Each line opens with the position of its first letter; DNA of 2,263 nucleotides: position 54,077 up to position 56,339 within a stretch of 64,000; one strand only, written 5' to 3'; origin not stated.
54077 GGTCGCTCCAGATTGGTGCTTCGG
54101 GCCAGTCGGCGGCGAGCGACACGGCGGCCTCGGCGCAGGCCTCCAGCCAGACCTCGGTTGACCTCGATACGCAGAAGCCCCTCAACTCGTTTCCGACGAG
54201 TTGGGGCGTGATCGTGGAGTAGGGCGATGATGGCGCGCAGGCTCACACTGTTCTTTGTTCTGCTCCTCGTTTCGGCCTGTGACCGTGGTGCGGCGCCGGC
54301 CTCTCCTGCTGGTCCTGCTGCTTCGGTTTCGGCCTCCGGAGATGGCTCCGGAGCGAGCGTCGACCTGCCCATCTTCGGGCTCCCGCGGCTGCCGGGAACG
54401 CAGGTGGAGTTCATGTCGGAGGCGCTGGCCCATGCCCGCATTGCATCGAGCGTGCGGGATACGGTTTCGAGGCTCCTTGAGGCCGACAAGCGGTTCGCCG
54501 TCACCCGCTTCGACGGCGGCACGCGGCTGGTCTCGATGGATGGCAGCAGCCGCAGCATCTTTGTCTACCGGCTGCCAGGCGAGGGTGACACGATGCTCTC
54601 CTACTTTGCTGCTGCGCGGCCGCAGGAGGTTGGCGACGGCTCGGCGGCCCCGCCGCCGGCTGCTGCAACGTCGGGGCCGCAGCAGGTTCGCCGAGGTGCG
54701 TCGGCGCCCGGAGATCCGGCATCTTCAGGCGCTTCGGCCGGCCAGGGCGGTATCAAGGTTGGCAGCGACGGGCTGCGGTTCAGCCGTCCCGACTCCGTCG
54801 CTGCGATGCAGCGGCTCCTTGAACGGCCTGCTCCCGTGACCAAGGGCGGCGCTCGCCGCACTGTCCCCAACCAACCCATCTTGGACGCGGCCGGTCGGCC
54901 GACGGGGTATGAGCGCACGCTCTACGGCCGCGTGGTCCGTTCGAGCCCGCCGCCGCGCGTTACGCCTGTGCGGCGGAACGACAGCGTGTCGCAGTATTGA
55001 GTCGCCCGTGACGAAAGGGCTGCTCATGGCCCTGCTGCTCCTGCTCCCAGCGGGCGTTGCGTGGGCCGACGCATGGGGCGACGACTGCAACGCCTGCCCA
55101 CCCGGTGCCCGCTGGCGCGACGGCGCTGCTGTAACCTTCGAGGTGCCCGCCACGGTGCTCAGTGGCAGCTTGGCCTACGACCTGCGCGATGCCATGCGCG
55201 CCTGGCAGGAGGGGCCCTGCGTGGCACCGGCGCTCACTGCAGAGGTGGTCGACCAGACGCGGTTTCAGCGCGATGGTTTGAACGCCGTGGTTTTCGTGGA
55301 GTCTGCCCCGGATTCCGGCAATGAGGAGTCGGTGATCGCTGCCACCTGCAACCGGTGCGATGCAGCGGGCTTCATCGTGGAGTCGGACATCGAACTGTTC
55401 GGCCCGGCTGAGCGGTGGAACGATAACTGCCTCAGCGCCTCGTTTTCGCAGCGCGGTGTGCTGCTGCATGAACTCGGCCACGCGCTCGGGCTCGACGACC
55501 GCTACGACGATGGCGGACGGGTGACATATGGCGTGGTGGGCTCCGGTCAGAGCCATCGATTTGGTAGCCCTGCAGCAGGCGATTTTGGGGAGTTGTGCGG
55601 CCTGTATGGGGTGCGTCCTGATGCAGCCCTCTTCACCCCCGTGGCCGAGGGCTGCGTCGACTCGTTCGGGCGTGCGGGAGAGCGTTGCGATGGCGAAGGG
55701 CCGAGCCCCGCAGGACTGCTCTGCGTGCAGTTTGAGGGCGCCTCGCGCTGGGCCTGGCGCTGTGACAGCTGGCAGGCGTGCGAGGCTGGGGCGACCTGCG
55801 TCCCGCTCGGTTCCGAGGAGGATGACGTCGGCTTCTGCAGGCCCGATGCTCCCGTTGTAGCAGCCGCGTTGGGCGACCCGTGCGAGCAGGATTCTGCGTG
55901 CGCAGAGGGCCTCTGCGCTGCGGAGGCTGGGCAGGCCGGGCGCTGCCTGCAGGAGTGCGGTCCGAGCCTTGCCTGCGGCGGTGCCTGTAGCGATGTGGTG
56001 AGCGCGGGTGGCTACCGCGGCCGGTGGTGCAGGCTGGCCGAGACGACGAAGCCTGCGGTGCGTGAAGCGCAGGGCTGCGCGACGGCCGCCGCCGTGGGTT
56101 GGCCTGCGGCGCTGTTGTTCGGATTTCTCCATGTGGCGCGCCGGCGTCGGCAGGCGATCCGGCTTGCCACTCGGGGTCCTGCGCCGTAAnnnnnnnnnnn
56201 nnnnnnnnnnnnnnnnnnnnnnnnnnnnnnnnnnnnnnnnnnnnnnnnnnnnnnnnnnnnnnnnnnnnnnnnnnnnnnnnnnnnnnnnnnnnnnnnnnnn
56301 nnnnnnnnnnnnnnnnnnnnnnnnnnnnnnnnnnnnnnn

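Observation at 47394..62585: Minor-pilin/PilY1 operon fused to a protease, SpoIID and an efflux pump in one coupled cluster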

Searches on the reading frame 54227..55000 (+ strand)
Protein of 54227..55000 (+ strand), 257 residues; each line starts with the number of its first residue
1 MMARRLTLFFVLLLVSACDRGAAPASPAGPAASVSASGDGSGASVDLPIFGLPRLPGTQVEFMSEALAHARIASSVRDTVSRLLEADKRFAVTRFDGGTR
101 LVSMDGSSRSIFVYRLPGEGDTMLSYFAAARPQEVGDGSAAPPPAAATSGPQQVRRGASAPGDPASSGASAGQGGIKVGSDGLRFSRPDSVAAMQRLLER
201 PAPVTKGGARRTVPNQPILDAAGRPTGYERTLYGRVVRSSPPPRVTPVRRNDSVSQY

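Call 4: search_protein_families(library=pfam, proteins=[window:54227-55000:+], max_evalue=0.01)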
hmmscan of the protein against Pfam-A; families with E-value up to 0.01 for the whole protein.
window:54227-55000:+ (257 aa): 0 families

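Call 5: search_protein_families(library=ncbifam, proteins=[window:54227-55000:+], max_evalue=0.01)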
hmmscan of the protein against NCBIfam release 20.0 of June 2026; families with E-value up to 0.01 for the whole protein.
window:54227-55000:+ (257 aa): 0 families

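Call 54: find_homologous_proteins(query=A2, max_evalue=0.001)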
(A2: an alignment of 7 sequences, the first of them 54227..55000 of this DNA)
Query A2 (7 sequences) (257 aa, profile of the alignment): 64 proteins with E <= 0.001 among 8000 candidates.
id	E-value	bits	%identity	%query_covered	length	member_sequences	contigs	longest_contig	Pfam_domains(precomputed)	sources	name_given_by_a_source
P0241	5.8e-59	218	-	-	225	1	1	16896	-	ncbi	ncbi:MAG: hypothetical protein ACQEVA_16460 [Myxococcota bacterium]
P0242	2.8e-56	209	95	100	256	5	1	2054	-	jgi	-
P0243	1.8e-55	207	94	100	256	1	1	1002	-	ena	-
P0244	3.2e-55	206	93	100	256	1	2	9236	-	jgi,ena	-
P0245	6.7e-55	205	89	100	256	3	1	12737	-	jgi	-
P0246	1.2e-53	201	93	100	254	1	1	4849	-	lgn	-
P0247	4.0e-53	199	91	100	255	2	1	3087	-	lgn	-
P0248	3.5e-50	189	89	100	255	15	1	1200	-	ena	-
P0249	2.6e-46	177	84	100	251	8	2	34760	-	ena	-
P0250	1.8e-45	174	82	100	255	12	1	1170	-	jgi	jgi:hypothetical protein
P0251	2.6e-45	173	79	100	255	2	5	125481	-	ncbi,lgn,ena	-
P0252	3.5e-45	173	86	100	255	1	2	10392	-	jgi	jgi:hypothetical protein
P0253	4.2e-45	173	79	100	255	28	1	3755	-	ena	-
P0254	5.9e-45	172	80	100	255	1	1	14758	-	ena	-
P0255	8.3e-45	172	80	100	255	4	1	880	-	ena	-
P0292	3.5e-17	81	-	-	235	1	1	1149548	-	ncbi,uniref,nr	ncbi:hypothetical protein [Lujinxingia litoralis]|uniref:hypothetical protein n=1 Tax=Lujinxingia li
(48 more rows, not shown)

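Call 55: find_encoding_contigs(protein=P0292, flank=10000, max_places=1)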
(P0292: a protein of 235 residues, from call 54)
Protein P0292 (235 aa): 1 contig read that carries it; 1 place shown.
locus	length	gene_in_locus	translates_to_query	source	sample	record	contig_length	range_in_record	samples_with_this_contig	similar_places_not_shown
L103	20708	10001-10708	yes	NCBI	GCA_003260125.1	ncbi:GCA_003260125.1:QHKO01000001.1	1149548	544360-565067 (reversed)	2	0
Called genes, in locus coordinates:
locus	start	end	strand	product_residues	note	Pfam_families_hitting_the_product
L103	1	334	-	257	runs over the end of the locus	-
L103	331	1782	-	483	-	-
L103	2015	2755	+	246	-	PF07963:N_methyl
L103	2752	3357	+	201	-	PF07963:N_methyl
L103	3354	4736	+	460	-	PF07963:N_methyl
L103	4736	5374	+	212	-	-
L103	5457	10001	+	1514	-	PF05567:T4P_PilY1 (faint)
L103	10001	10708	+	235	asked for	-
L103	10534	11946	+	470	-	PF08308:PEGA (weak)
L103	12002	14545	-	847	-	PF00999:Na_H_Exchanger, PF00582:Usp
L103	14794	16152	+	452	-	-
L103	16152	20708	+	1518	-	-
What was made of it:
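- Module A without C: L103, Lujinxingia litoralis (call 55).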

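Call 67: predict_structure(alignment_id=A4)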
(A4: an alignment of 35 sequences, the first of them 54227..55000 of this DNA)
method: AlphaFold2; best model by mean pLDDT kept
length: 257 residues; sequences in the alignment: 35
mean_pLDDT: 67.4   pTM: 0.41
mean pLDDT of the five models: 67.4, 65.8, 65.5, 64.7, 60.5
residues with pLDDT >= 90: 81; 70-90: 32; 50-70: 51; < 50: 93
segments of 3 or more residues with pLDDT < 50: 21-43, 134-176, 204-213, 245-257
pLDDT, mean of each block of 10 residues (from residue 1): 75 66 44 41 71 96 96 97 97 96 95 96 95 50 42 39 42 47 67 78 50 54 66 53 47 41
secondary structure, 60 per line:
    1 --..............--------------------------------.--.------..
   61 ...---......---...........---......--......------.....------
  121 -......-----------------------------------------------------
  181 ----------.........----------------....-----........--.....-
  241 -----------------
elements in order: H3-16 E59-63 E67-72 H76-86 E90-95 E98-103 E110-114 E122-127 H191-199 E216-219 E225-232 E235-239
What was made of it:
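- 54227..55000 (+): PilY1-coupled lipoprotein, 257 aa (lipobox LVSAC). It has one small folded alpha/beta domain (residues about 45-130) and disordered tails. The family is unnamed. AF2 pLDDT is 95-97 for residues 50-130 (call 67).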

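Call 74: fold_search(model_id=the predicted structure, library=pdb)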
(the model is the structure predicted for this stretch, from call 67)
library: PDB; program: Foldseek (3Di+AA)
matches with E <= 10: 1175; with E <= 0.001: 0
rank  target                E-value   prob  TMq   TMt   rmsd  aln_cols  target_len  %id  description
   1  3tgo_D                2.9e-03  0.99  0.21  0.27  14.5       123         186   13  Crystal structure of the E. coli BamCD complex (released 2011-09-28)
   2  3tgo_C                2.0e-02  0.87  0.21  0.27  16.1       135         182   17  Crystal structure of the E. coli BamCD complex (released 2011-09-28)
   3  4aqz_MODEL_1_A        2.3e-02  0.25  0.10  0.15  16.3       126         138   11  B2 domain of Neisseria meningitidis Pilus assembly protein PilQ (released 2012-10-17)
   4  5yfg_MODEL_1_A        3.5e-02  0.38  0.15  0.18  14.8       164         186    9  SOLUTION STRUCTURE OF HUMAN MOG1 (released 2017-11-01)
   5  2f7l_A                4.4e-02  0.99  0.20  0.12   3.0        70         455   14  Crystal structure of Sulfolobus tokodaii phosphomannomutase/phosphoglucomutase (released 2006-12-05)
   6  9ix8_A                4.9e-02  1.00  0.21  0.13   3.0        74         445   14  Crystallization and structural characterization of phosphopentomutase from the hyperthermophilic archaeon Thermococcus (released 2024-12-18)
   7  4hjh_A                4.9e-02  0.92  0.18  0.11   6.4        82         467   16  Iodide SAD phased crystal structure of a phosphoglucomutase from Brucella melitensis complexed with glucose-6-phosphat (released 2012-11-21)
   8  8ziq_O                4.9e-02  0.57  0.15  0.07  11.7        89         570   16  HerA-DUF4297 complex with DNA (released 2025-03-12)
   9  8xau_A                5.2e-02  0.57  0.14  0.07   7.8        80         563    8  Cryo-EM structure of HerA (released 2024-06-05)
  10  2zfd_B                5.5e-02  0.97  0.20  0.39   3.5        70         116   16  The crystal structure of plant specific calcium binding protein AtCBL2 in complex with the regulatory domain of AtCIPK (released 2008-02-19)
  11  9ix8_C                5.9e-02  0.99  0.20  0.12   3.8        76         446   17  Crystallization and structural characterization of phosphopentomutase from the hyperthermophilic archaeon Thermococcus (released 2024-12-18)
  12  8jmy_B                5.9e-02  0.87  0.20  0.34   5.0        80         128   18  Crystal structure of Rv2186c in Mycobacterium tuberculosis (released 2024-06-12)
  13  8iha_A                5.9e-02  0.82  0.19  0.33   5.4        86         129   16  Polyketone cyclase Rv2186c in Mycobacterium tuberculosis H37Rv (released 2024-03-06)
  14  2ehb_D                6.2e-02  0.94  0.20  0.36   5.0        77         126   13  The structure of the C-terminal domain of the protein kinase AtSOS2 bound to the calcium sensor AtSOS3 (released 2007-09-25)
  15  4hjh_B                7.0e-02  0.89  0.18  0.11   6.4        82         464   16  Iodide SAD phased crystal structure of a phosphoglucomutase from Brucella melitensis complexed with glucose-6-phosphat (released 2012-11-21)
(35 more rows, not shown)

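Call 75: search_protein_representatives(alignment_id=A4)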
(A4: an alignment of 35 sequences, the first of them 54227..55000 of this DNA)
Query: 35 sequences, 228 profile positions. Proteins with E-value up to 0.001 (for the whole library): 96; up to 1e-10: 69; up to 1e-30: 63. The best 96 are listed.
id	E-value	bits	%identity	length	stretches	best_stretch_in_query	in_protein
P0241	3.9e-83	295.2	-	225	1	6-228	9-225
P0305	2.6e-72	259.8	-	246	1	6-227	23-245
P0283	7.1e-72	258.4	-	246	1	9-227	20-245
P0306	1.3e-71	257.5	-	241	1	10-228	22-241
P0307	2.7e-69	249.9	-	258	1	6-227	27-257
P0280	5.1e-67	242.5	-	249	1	6-227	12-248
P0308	1.5e-65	237.6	-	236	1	13-227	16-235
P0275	1.7e-65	237.5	-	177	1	48-227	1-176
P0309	4.6e-64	232.8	-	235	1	7-228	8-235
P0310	3.3e-63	230.0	-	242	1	7-228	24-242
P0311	5.5e-62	226.0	-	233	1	6-227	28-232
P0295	7.3e-60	219.1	-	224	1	5-226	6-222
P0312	1.4e-58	214.8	-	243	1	7-227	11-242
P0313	1.9e-57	211.1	-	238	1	8-228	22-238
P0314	7.0e-57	209.3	-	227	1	6-225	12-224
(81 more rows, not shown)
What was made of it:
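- Lipoprotein family: small, and unnamed by any source that holds it (calls 54, 75).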

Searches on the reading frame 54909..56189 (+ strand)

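Call 4: search_protein_families(library=pfam, proteins=[window:54909-56189:+], max_evalue=0.01)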
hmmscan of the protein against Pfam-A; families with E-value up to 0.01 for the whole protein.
window:54909-56189:+ (426 aa): 1 family
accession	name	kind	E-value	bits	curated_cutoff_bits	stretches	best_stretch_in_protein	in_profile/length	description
PF00413.30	Peptidase_M10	-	0.0057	17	24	1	164-197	90-124/159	Matrixin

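Call 5: search_protein_families(library=ncbifam, proteins=[window:54909-56189:+], max_evalue=0.01)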
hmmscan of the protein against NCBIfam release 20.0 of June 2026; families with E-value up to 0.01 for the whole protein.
window:54909-56189:+ (426 aa): 1 family
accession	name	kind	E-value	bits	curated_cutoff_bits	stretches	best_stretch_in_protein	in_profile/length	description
TIGR03296.1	M6dom_TIGR03296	domain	0.0022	18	110.8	1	182-203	167-191/286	M6 family metalloprotease domain-containing protein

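Call 50: search_protein_families(library=ncbifam, proteins=[window:55026-56189:+], max_evalue=5)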
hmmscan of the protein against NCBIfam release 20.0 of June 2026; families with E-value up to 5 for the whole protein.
window:55026-56189:+ (387 aa): 3 families
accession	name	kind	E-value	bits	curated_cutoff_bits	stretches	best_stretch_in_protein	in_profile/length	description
TIGR03296.1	M6dom_TIGR03296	domain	0.0019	18.2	110.8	1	143-164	167-191/286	M6 family metalloprotease domain-containing protein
NF038122.1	metallo_LGF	subfamily_domain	0.019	15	80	1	132-162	133-163/274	NF038122 family metalloprotease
NF033628.1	snapalysin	exception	0.36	10.6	300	1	142-162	148-168/207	snapalysin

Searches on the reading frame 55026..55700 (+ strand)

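Call 49: search_protein_families(library=pfam, proteins=[window:55026-55700:+], max_evalue=5)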
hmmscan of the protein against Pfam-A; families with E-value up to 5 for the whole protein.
window:55026-55700:+ (225 aa): 5 families
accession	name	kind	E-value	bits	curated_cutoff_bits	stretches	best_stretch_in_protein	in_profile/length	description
PF00413.30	Peptidase_M10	-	0.0019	18.5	24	1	125-159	90-125/159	Matrixin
PF05547.17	Peptidase_M6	-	0.02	14.6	22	1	142-162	225-245/294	Immune inhibitor A peptidase M6, catalytic domain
PF01400.30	Astacin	-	0.036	14.2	22.5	1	138-156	74-92/189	Astacin (Peptidase family M12A)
PF13688.12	Reprolysin_5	-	0.073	13.7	27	1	75-157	83-156/196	Metallo-peptidase family M12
PF06262.17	Zincin_1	-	0.11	12.9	22.4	1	143-159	74-90/97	Zincin-like metallopeptidase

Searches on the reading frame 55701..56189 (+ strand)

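Call 49: search_protein_families(library=pfam, proteins=[window:55701-56189:+], max_evalue=5)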
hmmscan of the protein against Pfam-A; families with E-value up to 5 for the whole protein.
window:55701-56189:+ (162 aa): 1 family
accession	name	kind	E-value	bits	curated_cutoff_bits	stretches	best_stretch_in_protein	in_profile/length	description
PF21481.3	DIKK1-2-4_C-subdom1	-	0.063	13.8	27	1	58-74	2-18/30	Dickkopf-related protein 1/2/4, C-terminal subdomain 1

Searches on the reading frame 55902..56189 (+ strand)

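Call 50: search_protein_families(library=ncbifam, proteins=[window:55902-56189:+], max_evalue=5)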
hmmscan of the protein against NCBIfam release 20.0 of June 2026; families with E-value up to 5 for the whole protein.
window:55902-56189:+ (95 aa): 2 families
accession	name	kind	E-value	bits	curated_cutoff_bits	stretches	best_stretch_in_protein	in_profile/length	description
TIGR03901.2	MYXO-CTERM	domain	0.00062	20.1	20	1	58-83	5-33/34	MYXO-CTERM sorting domain-containing protein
NF050037.1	streptosactin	equivalog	0.15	12.1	50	1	17-27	23-33/35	streptosactin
